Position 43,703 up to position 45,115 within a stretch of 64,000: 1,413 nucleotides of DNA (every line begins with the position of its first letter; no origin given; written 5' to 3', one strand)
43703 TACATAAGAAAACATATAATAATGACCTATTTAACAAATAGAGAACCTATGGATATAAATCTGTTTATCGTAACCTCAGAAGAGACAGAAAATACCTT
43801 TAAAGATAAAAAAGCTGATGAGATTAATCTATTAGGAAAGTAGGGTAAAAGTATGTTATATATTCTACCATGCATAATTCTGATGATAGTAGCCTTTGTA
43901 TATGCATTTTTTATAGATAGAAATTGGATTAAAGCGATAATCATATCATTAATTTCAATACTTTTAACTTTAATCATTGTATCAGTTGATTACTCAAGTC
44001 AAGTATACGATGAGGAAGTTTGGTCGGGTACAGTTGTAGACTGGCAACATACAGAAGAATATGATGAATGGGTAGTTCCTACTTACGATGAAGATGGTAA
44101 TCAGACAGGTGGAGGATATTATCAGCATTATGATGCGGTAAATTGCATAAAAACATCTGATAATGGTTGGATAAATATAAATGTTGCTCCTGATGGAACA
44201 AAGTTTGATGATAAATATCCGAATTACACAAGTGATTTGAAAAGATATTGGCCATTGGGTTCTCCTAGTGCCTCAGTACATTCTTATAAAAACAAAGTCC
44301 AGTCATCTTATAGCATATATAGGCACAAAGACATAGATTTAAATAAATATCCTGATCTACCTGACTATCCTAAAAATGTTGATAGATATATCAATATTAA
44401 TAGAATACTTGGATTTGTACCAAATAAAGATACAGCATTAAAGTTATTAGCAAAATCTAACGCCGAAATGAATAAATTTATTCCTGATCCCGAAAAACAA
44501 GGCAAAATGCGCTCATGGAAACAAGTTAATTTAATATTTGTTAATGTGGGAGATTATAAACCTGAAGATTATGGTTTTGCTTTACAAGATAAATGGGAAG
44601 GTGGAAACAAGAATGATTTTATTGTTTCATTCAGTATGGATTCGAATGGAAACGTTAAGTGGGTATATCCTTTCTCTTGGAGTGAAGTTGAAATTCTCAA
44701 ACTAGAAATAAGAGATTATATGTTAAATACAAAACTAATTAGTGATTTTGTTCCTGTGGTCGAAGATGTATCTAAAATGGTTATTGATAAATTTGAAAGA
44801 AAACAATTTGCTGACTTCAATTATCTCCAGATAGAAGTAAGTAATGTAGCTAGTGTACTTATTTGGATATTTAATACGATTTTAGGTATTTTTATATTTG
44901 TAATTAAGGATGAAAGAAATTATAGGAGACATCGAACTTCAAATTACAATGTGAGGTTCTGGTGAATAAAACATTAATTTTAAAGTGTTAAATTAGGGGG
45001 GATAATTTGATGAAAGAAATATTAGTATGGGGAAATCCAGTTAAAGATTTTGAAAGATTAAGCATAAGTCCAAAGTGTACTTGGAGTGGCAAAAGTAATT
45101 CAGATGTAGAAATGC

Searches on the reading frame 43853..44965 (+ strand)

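Call 9: search_protein_families(library=phrogs, proteins=[window:43853-44965:+], max_evalue=0.00001)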
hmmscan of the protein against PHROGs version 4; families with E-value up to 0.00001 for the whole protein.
window:43853-44965:+ (370 aa): 2 families
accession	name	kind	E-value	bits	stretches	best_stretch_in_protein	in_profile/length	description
phrog_2087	-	unknown function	9.1e-52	177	1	3-358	7-358/360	-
phrog_23737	-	unknown function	4.2e-09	37.1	1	169-356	27-203/212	-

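Call 10: search_protein_families(library=pfam, proteins=[window:43853-44965:+], max_evalue=0.00001)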
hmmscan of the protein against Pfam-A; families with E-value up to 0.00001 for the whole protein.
window:43853-44965:+ (370 aa): 0 families
